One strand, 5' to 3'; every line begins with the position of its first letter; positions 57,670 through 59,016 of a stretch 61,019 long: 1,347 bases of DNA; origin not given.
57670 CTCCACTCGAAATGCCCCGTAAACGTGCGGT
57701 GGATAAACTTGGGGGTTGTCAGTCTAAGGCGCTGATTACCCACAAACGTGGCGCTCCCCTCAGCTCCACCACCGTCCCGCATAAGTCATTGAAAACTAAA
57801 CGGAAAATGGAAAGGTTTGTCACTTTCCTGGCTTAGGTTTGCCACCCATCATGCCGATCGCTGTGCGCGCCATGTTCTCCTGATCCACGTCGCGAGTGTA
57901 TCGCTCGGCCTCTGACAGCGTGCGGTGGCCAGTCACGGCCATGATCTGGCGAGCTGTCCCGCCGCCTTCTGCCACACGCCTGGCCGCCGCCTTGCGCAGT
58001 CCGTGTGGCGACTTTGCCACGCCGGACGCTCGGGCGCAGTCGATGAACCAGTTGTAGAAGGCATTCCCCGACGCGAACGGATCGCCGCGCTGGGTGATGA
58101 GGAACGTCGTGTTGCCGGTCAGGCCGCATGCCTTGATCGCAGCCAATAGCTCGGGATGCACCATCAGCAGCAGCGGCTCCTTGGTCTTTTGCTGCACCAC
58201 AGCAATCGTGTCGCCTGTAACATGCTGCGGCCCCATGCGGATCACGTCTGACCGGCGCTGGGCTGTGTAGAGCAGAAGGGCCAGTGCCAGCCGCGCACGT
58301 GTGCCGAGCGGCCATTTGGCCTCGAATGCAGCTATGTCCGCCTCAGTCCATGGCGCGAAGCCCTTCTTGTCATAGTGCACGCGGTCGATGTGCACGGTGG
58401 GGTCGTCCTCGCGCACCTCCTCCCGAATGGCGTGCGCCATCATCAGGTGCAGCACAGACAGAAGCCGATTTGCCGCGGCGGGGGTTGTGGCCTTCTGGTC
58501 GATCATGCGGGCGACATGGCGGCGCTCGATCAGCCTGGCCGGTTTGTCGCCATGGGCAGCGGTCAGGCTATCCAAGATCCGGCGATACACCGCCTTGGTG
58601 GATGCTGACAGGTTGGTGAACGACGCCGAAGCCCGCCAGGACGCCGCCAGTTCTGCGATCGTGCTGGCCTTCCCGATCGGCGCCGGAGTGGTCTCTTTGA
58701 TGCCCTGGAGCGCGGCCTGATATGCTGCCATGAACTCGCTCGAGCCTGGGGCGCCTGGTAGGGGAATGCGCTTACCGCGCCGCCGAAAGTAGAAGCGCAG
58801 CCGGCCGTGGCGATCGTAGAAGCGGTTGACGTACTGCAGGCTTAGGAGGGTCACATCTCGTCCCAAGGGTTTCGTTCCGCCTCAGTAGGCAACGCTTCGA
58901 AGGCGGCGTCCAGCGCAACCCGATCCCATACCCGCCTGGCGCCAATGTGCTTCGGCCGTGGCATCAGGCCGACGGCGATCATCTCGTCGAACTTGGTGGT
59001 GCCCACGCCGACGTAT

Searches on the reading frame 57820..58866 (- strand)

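Call 11: search_protein_families(library=phrogs, proteins=[window:57820-58866:-], max_evalue=0.001)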
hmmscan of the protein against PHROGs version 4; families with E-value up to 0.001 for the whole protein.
window:57820-58866:- (348 aa): 3 families
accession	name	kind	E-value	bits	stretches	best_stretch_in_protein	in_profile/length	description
phrog_1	-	integration and excision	3e-37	130.1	1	18-330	119-439/611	integrase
phrog_216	-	integration and excision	1.8e-18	67.7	1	126-333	9-230/301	integrase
phrog_7244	-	integration and excision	1.1e-05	25.9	1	88-229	93-236/263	integrase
